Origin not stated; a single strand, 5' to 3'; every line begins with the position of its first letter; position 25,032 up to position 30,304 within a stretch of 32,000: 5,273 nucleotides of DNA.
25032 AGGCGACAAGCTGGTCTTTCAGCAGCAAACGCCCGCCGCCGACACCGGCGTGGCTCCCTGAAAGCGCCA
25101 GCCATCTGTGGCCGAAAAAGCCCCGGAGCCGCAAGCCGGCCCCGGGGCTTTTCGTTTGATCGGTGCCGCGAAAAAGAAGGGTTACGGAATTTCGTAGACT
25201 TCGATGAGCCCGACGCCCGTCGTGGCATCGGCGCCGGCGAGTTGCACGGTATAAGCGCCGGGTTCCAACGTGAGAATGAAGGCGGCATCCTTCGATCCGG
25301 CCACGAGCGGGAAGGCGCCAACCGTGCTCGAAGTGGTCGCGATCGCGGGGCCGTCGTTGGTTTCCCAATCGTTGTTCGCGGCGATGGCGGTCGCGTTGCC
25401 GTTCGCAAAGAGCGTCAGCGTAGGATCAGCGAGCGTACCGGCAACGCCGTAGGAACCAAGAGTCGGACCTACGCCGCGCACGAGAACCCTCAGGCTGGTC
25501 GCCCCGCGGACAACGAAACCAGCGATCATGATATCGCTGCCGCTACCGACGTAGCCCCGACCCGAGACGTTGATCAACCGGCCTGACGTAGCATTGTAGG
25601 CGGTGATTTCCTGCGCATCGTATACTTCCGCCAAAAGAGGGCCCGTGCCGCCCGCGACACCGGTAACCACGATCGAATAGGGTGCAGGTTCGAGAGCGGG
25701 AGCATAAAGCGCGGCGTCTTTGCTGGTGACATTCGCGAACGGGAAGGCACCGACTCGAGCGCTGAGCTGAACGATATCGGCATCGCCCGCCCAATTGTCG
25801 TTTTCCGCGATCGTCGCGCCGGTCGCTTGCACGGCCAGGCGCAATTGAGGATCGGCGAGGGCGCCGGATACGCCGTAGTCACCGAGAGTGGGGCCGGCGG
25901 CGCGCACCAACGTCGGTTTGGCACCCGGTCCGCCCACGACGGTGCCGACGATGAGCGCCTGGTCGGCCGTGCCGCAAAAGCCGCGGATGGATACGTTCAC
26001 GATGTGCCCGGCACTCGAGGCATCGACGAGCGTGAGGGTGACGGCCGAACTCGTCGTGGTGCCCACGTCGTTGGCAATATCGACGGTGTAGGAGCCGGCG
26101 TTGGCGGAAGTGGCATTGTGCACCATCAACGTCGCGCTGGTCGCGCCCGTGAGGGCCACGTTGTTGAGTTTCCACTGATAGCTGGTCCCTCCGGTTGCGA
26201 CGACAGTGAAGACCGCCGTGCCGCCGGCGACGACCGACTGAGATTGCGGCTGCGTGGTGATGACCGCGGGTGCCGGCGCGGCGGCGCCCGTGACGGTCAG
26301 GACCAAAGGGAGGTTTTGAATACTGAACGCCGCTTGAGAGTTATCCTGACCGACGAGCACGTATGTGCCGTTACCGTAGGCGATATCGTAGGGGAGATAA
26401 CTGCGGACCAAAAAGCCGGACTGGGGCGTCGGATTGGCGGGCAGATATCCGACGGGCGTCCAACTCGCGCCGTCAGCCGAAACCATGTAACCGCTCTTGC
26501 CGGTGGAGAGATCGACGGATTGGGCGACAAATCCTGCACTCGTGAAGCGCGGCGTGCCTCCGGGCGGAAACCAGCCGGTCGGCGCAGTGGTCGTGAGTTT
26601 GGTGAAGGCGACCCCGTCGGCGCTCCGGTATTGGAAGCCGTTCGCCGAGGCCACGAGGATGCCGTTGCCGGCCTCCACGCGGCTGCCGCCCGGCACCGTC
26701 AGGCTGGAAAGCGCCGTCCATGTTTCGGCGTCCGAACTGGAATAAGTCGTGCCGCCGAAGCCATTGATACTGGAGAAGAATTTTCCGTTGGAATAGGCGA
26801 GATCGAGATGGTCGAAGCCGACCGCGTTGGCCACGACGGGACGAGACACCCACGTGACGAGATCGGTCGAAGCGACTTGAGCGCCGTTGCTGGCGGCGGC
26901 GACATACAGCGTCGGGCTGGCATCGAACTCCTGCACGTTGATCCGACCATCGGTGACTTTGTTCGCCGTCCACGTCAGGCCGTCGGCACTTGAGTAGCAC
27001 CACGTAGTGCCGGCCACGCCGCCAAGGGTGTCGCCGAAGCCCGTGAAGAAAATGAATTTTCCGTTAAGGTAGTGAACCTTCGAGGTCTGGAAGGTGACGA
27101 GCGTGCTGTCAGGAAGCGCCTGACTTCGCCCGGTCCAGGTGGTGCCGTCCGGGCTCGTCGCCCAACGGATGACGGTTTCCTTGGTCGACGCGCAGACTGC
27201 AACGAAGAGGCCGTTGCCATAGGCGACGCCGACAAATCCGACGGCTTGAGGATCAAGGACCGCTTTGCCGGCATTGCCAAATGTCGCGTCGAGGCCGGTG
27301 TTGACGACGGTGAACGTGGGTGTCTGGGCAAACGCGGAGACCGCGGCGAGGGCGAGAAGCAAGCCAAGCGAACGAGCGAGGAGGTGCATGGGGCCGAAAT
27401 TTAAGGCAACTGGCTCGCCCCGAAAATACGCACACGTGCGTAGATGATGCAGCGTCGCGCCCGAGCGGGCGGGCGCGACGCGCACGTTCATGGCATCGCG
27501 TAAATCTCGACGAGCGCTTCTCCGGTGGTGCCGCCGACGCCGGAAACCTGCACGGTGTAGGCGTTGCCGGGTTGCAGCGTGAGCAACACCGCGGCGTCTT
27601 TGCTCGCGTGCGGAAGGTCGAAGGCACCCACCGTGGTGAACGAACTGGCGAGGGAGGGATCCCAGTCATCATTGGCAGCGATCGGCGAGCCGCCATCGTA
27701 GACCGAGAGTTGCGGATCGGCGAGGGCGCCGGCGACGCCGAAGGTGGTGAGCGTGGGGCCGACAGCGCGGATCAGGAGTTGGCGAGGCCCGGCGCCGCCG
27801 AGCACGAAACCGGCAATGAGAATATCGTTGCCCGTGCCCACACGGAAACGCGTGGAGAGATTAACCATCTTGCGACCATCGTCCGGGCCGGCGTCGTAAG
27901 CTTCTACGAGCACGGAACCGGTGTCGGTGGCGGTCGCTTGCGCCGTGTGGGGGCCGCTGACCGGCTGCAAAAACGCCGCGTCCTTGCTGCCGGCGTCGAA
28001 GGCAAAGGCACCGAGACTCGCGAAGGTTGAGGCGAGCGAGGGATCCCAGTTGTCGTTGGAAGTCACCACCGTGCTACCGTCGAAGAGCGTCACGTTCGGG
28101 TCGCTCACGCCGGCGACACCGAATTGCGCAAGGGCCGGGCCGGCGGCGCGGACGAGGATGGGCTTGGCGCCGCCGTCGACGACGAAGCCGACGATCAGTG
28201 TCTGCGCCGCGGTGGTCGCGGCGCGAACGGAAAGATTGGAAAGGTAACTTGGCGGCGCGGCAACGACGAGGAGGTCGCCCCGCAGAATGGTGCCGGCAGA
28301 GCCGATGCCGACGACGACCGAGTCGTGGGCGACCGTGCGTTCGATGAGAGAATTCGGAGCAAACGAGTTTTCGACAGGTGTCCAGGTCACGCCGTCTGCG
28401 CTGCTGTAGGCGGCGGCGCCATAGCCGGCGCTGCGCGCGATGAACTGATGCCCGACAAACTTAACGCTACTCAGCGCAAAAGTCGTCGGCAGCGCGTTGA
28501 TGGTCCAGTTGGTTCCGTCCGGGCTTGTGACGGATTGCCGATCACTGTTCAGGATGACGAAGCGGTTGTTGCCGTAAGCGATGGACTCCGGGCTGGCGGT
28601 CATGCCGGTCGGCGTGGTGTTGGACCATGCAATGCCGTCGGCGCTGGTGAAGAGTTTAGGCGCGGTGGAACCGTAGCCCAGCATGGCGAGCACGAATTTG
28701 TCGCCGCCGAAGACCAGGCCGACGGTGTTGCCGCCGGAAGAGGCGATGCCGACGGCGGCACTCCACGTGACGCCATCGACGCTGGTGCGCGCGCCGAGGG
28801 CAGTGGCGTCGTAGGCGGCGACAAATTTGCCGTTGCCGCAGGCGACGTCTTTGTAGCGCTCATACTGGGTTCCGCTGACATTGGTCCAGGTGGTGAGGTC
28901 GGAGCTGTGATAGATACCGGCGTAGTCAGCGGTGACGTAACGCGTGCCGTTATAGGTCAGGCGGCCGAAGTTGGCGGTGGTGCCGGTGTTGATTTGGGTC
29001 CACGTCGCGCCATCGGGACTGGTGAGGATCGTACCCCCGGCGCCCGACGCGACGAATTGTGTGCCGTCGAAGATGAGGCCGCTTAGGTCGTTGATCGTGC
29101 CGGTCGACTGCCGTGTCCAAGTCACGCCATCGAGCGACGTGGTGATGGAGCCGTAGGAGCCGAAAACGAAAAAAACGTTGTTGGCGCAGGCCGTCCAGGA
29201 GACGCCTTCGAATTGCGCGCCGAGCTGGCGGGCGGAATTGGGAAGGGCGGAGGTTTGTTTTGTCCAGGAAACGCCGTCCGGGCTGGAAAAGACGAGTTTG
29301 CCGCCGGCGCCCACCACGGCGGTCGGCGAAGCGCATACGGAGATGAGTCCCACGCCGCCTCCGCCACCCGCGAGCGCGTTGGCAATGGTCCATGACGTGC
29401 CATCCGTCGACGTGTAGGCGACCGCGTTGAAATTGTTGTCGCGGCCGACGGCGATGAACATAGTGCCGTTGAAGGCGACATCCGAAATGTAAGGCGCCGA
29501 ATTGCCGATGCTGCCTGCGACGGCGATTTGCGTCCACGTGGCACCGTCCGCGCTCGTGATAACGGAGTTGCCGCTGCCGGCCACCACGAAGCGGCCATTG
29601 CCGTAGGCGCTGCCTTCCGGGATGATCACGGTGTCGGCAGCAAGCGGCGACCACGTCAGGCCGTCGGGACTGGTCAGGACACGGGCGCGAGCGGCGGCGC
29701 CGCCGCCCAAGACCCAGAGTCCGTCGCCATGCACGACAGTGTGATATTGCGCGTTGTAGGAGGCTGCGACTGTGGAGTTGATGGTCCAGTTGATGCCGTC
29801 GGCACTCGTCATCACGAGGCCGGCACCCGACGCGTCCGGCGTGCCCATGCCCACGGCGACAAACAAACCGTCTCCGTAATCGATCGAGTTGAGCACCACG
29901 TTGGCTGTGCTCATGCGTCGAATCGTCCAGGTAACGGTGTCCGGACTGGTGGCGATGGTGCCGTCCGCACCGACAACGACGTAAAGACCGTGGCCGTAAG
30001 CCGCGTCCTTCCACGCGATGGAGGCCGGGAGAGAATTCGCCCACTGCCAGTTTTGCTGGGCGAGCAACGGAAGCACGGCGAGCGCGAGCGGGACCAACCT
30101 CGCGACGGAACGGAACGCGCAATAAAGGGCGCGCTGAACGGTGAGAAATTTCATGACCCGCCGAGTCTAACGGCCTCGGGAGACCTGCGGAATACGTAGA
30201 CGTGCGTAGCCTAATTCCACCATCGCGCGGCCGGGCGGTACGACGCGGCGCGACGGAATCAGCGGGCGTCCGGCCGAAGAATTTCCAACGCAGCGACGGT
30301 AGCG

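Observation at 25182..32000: Candidate undescribed unit: hybrid HK, REC-PAS-LuxR regulator, then two paralogous secreted propeller proteins sharing one upstream operator-like element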

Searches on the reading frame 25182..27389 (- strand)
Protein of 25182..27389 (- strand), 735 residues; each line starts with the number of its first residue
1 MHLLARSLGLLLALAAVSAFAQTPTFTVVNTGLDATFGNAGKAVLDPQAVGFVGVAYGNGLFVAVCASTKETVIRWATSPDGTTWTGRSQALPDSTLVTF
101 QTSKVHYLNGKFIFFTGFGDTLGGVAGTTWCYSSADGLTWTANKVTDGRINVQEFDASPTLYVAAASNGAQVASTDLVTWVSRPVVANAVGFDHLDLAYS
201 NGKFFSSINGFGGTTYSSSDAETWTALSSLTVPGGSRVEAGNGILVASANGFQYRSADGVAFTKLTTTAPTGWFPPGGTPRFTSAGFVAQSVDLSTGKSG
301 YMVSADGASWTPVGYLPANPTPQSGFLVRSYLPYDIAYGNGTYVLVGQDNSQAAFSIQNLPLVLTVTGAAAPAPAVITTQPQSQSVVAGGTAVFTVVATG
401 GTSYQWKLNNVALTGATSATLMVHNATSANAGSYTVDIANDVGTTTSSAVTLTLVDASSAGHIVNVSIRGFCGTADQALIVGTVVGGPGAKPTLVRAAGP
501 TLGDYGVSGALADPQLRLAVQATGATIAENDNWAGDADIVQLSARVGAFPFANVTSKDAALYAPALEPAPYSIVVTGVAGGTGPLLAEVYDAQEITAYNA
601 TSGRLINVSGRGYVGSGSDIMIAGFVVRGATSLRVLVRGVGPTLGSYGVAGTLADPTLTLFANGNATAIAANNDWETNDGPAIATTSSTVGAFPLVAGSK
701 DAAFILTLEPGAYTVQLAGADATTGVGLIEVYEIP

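Call 9: search_protein_families(library=pfam, proteins=[window:25182-27389:-], max_evalue=0.1)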
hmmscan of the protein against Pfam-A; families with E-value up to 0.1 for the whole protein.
window:25182-27389:- (735 aa): 4 families
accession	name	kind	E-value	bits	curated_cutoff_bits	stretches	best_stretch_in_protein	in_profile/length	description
PF13927.12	Ig_3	-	4.4e-06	27.6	30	1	376-440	3-78/78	Immunoglobulin domain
PF07679.22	I-set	-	3.5e-05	24.2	23.7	1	376-449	2-86/90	Immunoglobulin I-set domain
PF16518.11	GrlR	-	0.0081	16.7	26.8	0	390-471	19-105/110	T3SS negative regulator,GrlR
PF13895.12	Ig_2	-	0.025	15.2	27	1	402-453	29-78/79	Immunoglobulin domain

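Call 10: search_protein_families(library=ncbifam, proteins=[window:25182-27389:-], max_evalue=0.1)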
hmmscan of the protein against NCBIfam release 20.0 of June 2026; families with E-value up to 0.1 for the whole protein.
window:25182-27389:- (735 aa): 1 family
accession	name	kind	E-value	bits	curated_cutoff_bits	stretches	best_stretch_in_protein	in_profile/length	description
NF053688.1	BamI_Bacteroidota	equivalog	0.009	15.3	370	0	70-144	326-397/452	BamI family beta-barrel-assembly machinery protein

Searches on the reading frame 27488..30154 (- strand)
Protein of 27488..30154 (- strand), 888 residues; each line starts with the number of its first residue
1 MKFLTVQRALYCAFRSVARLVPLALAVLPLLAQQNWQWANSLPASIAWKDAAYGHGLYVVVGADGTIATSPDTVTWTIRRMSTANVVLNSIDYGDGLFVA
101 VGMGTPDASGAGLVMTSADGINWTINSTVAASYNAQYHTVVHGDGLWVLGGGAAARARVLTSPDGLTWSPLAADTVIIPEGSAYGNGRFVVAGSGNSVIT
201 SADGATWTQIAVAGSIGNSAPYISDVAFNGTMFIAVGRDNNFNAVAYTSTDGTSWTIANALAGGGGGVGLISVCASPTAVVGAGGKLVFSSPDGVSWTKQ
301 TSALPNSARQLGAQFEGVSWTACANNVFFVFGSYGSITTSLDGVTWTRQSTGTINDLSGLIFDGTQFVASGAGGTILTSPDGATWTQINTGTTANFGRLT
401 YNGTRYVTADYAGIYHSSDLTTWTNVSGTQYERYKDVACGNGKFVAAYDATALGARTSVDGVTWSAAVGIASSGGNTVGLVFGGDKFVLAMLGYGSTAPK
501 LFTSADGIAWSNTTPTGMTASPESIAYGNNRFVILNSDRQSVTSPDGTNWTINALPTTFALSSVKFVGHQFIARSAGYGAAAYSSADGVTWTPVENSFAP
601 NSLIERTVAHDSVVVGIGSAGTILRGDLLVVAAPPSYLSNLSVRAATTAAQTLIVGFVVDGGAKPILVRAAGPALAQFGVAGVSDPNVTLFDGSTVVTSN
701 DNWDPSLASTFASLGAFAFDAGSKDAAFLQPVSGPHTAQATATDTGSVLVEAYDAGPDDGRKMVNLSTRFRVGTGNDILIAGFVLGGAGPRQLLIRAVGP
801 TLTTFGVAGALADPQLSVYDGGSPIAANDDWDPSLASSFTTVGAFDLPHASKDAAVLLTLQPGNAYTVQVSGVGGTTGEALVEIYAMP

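Call 9: search_protein_families(library=pfam, proteins=[window:27488-30154:-], max_evalue=0.1)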
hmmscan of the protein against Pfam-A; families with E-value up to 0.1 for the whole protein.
window:27488-30154:- (888 aa): 3 families
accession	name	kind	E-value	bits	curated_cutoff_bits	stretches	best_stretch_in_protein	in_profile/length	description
PF19755.4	DUF6242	-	6.2e-11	43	29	2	291-385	124-217/217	Domain of unknown function (DUF6242)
PF24089.1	DUF7374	-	0.0026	18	27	1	83-118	16-51/106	Family of unknown function (DUF7374)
PF00251.26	Glyco_hydro_32N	-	0.082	12.9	22.1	0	409-435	155-181/307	Glycosyl hydrolases family 32 N-terminal domain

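Call 10: search_protein_families(library=ncbifam, proteins=[window:27488-30154:-], max_evalue=0.1)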
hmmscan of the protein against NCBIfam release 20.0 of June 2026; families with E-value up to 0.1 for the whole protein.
window:27488-30154:- (888 aa): 1 family
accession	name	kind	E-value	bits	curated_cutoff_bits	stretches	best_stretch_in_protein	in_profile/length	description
NF053688.1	BamI_Bacteroidota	equivalog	1.4e-06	27.8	370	0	163-262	144-246/452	BamI family beta-barrel-assembly machinery protein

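Call 11: find_homologous_proteins(query=window:27488-30154:-, max_evalue=0.001)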
Query window:27488-30154:- (888 aa): 2952 proteins with E <= 0.001 among 8000 candidates; the best 120 are listed.
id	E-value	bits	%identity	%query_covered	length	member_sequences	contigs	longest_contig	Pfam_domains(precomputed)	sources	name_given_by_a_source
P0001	1.9e-289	981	62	71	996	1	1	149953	PF07679.23,PF13895.13,PF13927.13,PF25852.1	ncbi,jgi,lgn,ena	jgi:hypothetical protein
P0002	8.1e-288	975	56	97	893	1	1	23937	-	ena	-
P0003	8.2e-278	942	53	100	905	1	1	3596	PF25852.1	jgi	-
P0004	1.3e-253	862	51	96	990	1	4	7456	PF07679.23,PF13927.13,PF25852.1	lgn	-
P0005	5.3e-249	847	50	98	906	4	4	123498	PF25852.1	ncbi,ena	-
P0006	3.4e-248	844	52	97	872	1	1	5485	PF25852.1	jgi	-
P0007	4.1e-247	841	51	97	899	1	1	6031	PF25852.1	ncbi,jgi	jgi:hypothetical protein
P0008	6.3e-245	834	49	99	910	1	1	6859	PF25852.1,PF13088.13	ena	-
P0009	3.5e-242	824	50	100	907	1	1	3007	PF25852.1,PF13088.13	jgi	jgi:hypothetical protein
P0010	5.4e-241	821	51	96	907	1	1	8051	-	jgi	jgi:hypothetical protein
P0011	5.6e-241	820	51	97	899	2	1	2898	PF25852.1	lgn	-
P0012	6.9e-235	800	50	99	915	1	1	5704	PF25852.1,PF13088.13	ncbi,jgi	jgi:hypothetical protein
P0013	4.9e-234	798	50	99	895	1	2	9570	PF25852.1,PF13088.13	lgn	-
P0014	1.2e-233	796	47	98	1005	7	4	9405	PF07679.23,PF13927.13,PF25852.1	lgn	-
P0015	1.0e-230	787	50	99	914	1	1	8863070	PF25852.1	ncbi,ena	-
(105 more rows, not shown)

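Call 12: find_encoding_contigs(protein=window:27488-30154:-, flank=10000, max_places=6)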
Protein window:27488-30154:- (888 aa): no gene with exactly this product is on record in the collection.

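Call 13: find_encoding_contigs(protein=P0001, flank=10000, max_places=3)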
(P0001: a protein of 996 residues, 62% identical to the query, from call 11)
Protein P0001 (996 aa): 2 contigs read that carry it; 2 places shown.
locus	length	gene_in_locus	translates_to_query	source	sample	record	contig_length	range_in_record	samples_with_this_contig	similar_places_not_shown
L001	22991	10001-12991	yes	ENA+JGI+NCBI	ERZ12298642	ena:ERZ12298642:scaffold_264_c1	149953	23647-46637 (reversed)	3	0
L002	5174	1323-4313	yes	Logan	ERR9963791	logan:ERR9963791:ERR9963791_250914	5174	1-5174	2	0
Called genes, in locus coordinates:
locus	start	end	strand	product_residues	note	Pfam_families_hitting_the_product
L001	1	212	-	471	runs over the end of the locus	PF00330:Aconitase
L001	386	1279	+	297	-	PF00126:HTH_1, PF03466:LysR_substrate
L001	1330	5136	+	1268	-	PF07494:Reg_prop (faint), PF07495:Y_Y_Y, PF00512:HisKA, PF02518:HATPase_c, PF00072:Response_reg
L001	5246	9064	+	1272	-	PF07494:Reg_prop (faint), PF07495:Y_Y_Y, PF00512:HisKA, PF02518:HATPase_c, PF00072:Response_reg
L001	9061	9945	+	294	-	PF00072:Response_reg, PF00196:GerE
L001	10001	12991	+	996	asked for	PF25852:DUF6242_C (weak), PF07679:I-set (weak), PF13895:Ig_2 (weak), PF13927:Ig_3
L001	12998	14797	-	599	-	-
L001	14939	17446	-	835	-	PF02861:Clp_N, PF23569:NBD_SMAX1, PF00004:AAA, PF17871:AAA_lid_9, PF00004:AAA, PF07724:AAA_2, PF07728:AAA_5, PF10431:ClpB_D2-small, +11 more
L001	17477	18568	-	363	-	PF00217:ATP-gua_Ptrans, PF27454:McsB_C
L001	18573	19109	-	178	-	PF02151:UVR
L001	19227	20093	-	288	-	PF01063:Aminotran_4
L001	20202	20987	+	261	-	PF07963:N_methyl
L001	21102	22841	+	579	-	PF01368:DHH, PF00571:CBS, PF07085:DRTGG, PF00571:CBS (weak), PF02833:DHHA2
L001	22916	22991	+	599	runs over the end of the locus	PF00749:tRNA-synt_1c, PF03950:tRNA-synt_1c_C, PF20974:tRNA-synt_1c_C2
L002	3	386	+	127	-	?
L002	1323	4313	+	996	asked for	PF25852:DUF6242_C (weak), PF07679:I-set (weak), PF13895:Ig_2 (weak), PF13927:Ig_3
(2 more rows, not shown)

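Call 14: find_encoding_contigs(protein=P0005, flank=10000, max_places=3)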
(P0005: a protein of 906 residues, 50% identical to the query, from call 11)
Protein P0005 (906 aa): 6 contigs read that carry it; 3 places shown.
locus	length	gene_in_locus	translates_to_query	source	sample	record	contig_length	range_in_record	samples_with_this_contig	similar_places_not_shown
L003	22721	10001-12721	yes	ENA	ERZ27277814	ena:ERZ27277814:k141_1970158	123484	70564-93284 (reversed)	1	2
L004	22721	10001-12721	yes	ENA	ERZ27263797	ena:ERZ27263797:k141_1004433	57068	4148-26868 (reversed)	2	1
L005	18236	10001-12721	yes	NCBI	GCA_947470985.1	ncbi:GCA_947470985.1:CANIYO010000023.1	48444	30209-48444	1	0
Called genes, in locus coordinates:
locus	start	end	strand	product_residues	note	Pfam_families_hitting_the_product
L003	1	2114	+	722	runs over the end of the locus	PF13442:Cytochrome_CBB3 (faint), PF14522:Cytochrome_C7 (faint), PF00034:Cytochrom_C (faint)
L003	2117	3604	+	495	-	PF23500:DUF7133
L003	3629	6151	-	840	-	PF07715:Plug, PF00593:TonB_dep_Rec_b-barrel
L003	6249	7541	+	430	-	PF00270:DEAD, PF04851:ResIII (faint), PF00271:Helicase_C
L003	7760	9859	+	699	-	PF07944:Beta-AFase-like_GH127_cat, PF20736:Glyco_hydro127M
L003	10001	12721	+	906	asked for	PF25852:DUF6242_C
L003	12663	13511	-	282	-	-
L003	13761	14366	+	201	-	-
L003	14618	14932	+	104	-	-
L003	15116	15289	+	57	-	PF01850:PIN (weak)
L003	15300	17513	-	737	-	PF13676:TIR_2, PF13432:TPR_16 (faint), PF00515:TPR_1 (faint), PF07719:TPR_2 (faint), PF13181:TPR_8 (faint), PF13414:TPR_11 (faint), PF13428:TPR_14 (faint), PF13431:TPR_17 (faint), +3 more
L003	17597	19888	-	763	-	PF13424:TPR_12 (faint), PF13428:TPR_14 (faint), PF13432:TPR_16 (faint), PF13676:TIR_2, PF14559:TPR_19 (faint), PF00515:TPR_1 (faint), PF07719:TPR_2 (faint), PF13181:TPR_8 (faint), +2 more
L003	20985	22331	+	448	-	PF01408:GFO_IDH_MocA, PF22725:GFO_IDH_MocA_C3 (faint), PF19051:GFO_IDH_MocA_C2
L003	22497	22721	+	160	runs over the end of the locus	-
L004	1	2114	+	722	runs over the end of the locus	PF13442:Cytochrome_CBB3 (faint), PF14522:Cytochrome_C7 (faint), PF00034:Cytochrom_C (faint)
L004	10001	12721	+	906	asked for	PF25852:DUF6242_C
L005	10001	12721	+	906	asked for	PF25852:DUF6242_C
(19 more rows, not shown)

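Call 15: find_encoding_contigs(protein=P0015, flank=10000, max_places=3)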
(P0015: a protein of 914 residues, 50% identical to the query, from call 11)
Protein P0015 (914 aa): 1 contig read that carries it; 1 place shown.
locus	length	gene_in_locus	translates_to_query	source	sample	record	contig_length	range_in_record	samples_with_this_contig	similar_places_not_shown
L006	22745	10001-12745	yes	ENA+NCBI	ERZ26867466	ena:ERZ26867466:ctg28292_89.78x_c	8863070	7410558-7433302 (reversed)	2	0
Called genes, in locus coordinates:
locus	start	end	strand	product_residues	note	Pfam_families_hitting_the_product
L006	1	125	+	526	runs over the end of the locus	PF00884:Sulfatase, PF01663:Phosphodiest, PF16347:SGSH_C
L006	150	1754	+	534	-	PF00884:Sulfatase, PF02995:DUF229 (weak), PF01663:Phosphodiest, PF16347:SGSH_C (faint)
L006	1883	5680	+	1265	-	PF14100:DUF6807, PF23500:DUF7133, PF00034:Cytochrom_C (faint)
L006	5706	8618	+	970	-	PF23500:DUF7133, PF13442:Cytochrome_CBB3 (weak), PF00034:Cytochrom_C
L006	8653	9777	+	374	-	PF01408:GFO_IDH_MocA, PF22725:GFO_IDH_MocA_C3 (weak), PF21252:Glyco_hydro_109_C (weak)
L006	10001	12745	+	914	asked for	PF25852:DUF6242_C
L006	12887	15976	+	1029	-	PF13895:Ig_2 (faint), PF13385:Laminin_G_3, PF13927:Ig_3 (faint), PF03815:LCCL, PF08642:Rxt3, PF07679:I-set (faint)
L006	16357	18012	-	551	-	-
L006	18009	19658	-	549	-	-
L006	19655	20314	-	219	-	PF04542:Sigma70_r2, PF08281:Sigma70_r4_2 (weak)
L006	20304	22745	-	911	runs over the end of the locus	-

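Call 43: search_solved_structures(query=window:27488-30154:-, max_evalue=1)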
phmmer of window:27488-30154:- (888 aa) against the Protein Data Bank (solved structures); distinct sequences matched with E-value up to 1: 1.
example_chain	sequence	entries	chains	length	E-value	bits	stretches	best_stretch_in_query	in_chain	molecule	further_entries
2q88_A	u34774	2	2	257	0.76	11.1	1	58-116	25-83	Putative ABC transporter amino acid-binding protein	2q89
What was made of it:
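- On Sialidase / glycoside hydrolase function of the propellers: PDB has no sequence relative of A (call 43).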

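Call 65: search_protein_families(library=pfam, proteins=[L001:12998-14797:-], max_evalue=0.01)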
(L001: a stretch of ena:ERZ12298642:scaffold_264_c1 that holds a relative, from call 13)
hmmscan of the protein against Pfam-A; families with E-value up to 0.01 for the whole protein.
L001:12998-14797:- (599 aa): 0 families
